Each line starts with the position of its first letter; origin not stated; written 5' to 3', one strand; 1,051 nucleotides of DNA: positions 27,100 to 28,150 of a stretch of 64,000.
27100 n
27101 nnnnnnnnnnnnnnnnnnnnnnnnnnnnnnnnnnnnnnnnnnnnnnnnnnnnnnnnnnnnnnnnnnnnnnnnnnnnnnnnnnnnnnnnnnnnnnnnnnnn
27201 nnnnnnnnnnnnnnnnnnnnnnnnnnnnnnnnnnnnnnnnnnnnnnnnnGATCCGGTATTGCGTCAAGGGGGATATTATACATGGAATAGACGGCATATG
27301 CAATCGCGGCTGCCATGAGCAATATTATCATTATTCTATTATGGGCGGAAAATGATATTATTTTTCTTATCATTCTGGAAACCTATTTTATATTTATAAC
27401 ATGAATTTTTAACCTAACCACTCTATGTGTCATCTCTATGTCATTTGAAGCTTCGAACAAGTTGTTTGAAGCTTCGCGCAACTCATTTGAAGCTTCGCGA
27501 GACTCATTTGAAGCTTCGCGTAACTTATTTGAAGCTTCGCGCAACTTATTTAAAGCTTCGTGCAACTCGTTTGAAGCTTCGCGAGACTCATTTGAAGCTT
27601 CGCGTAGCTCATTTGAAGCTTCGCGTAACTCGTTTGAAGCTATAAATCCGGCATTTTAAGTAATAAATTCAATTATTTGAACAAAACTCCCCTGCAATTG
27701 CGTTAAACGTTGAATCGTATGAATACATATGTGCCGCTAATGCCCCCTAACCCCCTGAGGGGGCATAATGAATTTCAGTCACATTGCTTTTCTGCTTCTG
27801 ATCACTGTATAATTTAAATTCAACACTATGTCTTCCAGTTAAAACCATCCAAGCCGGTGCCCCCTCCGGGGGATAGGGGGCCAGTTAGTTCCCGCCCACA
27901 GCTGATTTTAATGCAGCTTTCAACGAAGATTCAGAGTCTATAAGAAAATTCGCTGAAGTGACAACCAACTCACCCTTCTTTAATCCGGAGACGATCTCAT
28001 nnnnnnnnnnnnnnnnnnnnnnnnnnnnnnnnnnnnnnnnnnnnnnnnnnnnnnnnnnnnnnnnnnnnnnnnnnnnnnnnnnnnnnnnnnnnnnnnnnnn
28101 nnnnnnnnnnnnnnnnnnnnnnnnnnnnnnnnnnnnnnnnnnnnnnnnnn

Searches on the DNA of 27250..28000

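Call 23: search_rna_families(source=window, start=27250, end=28000, threshold=evalue, max_evalue=10)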
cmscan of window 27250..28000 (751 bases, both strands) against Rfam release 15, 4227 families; matches with E-value up to 10: 13.
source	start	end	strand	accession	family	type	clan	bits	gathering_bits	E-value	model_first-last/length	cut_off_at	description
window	27431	27502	+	RF02386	sau-19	Gene; sRNA;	-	29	80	0.0038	1-75/75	no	Staphylococcus sRNA sau-19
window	27736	27813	-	RF01733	atoC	Cis-reg;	-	18.6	50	1.7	1-93/93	no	atoC RNA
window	27440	27565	+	RF03669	mir-2767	Gene; miRNA;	-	18.3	69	1.6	1-80/80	no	mir-2767 microRNA precursor family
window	27431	27504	-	RF00433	Hsp90_CRE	Cis-reg; thermoregulator;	-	17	50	2.6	1-152/152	no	Hsp90 cis-regulatory element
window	27358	27429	+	RF01504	Afu_254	Gene; sRNA;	-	16.9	60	4.2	1-158/158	no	A. fumigatus sRNA Afu_254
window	27738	27833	-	RF02573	LLnc147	Gene; sRNA;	-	15.6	127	6.4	1-102/102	no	Lactococcus lactis non-coding RNA 147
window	27447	27559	-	RF03723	MIR7125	Gene; miRNA;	-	15.4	100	4.9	1-107/107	no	MIR7125 microRNA precursor family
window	27446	27539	-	RF01997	mir-969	Gene; miRNA;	-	15.3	61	8.3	1-86/86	no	mir-969 microRNA precursor family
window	27574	27610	-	RF01740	gyrA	Cis-reg;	-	14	45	3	37-73/88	no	gyrA RNA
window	27293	27312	+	RF03139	S4-Bacteroidia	Cis-reg; leader;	CL00119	13.6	34.7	5.3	1-34/34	no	S4-Bacteroidia ribosomal protein leader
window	27802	27845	-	RF00026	U6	Gene; snRNA; splicing;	CL00009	13.2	44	2.5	1-45/105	no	U6 spliceosomal RNA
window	27498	27655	+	RF02901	AaHKsRNA41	Gene; sRNA;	-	12.7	97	3.2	1-187/187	no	Aggregatibacter sRNA 41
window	27496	27570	-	RF01740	gyrA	Cis-reg;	-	12.5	45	9.2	1-88/88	no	gyrA RNA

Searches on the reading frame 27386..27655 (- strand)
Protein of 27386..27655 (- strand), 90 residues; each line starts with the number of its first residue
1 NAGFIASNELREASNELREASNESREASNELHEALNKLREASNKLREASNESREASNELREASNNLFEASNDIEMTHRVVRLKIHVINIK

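Call 66: search_protein_families(library=pfam, proteins=[window:27386-27655:-], max_evalue=1)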
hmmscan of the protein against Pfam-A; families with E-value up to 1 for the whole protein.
window:27386-27655:- (90 aa): 47 families (the best 25 are shown)
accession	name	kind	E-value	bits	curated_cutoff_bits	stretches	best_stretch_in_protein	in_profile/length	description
PF15796.10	KELK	-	0.00014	22.8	27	1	10-81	2-73/80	KELK-motif containing domain of MRCK Ser/Thr protein kinase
PF16591.11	HBM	-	0.00067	19.6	29.8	1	8-73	173-239/254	Helical bimodular sensor domain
PF07730.19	HisKA_3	-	0.00093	20.1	24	2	12-41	37-66/68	Histidine kinase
PF09177.16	STX6_10_61_N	-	0.0026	18.7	29.4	2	30-82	9-69/99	Syntaxin 6/10/61, N-terminal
PF14346.11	DUF4398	-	0.004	18.1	27.9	2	34-72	2-39/78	Domain of unknown function (DUF4398)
PF06008.19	Laminin_I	-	0.0072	16.5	34.6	1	7-70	186-249/259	Laminin Domain I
PF15753.10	BLOC1S3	-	0.0096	16.4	27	1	25-66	118-159/172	Biogenesis of lysosome-related organelles complex 1 subunit 3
PF12205.13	GIT1_C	-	0.01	16.5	25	1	8-73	35-98/110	G protein-coupled receptor kinase-interacting protein 1 C term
PF12795.12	MscS_porin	-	0.012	15.7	34.4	1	9-66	79-136/238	Mechanosensitive ion channel porin domain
PF16535.10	T3SSipB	-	0.014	16.2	31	1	9-61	40-92/155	Type III cell invasion protein SipB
PF10428.14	SOG2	-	0.014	15.2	26.9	1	7-67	373-428/475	RAM signalling pathway protein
PF09812.14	MRP-L28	-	0.015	16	28.4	1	39-73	88-122/157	Mitochondrial ribosomal protein L28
PF10498.14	IFT57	-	0.016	14.7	40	1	8-83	268-343/360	Intra-flagellar transport protein 57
PF04136.21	COG3_N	-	0.018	15.4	27.9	1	22-84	7-69/147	Conserved oligomeric Golgi complex subunit 3, N-terminal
PF06533.17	DUF1110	-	0.018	15.4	24.1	1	30-67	100-137/189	Protein of unknown function (DUF1110)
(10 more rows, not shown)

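Call 72: search_protein_representatives(protein=window:27386-27655:-)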
Query: 90 residues. Proteins with E-value up to 0.001 (for the whole library): 192; up to 1e-10: 11; up to 1e-30: 0. The best 150 are listed.
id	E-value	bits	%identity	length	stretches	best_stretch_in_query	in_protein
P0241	1.7e-28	114.1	31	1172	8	8-73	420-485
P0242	2.0e-20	88.5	60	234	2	16-72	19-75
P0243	1.0e-19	86.3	36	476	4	6-78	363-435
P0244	4.5e-18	81.1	42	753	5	5-73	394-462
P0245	5.8e-17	77.6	57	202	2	8-67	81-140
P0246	2.0e-12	63.2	36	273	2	6-73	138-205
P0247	4.8e-12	62.0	38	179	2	8-81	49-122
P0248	2.2e-11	59.9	40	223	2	7-72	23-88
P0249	2.3e-11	59.8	31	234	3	6-73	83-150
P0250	3.5e-11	59.3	33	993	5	9-80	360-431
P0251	3.8e-11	59.2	30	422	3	7-75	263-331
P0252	8.3e-10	54.9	50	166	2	4-71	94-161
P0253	1.2e-09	54.4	22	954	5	12-64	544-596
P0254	1.6e-09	54.0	23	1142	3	6-74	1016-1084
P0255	2.0e-09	53.7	28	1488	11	6-64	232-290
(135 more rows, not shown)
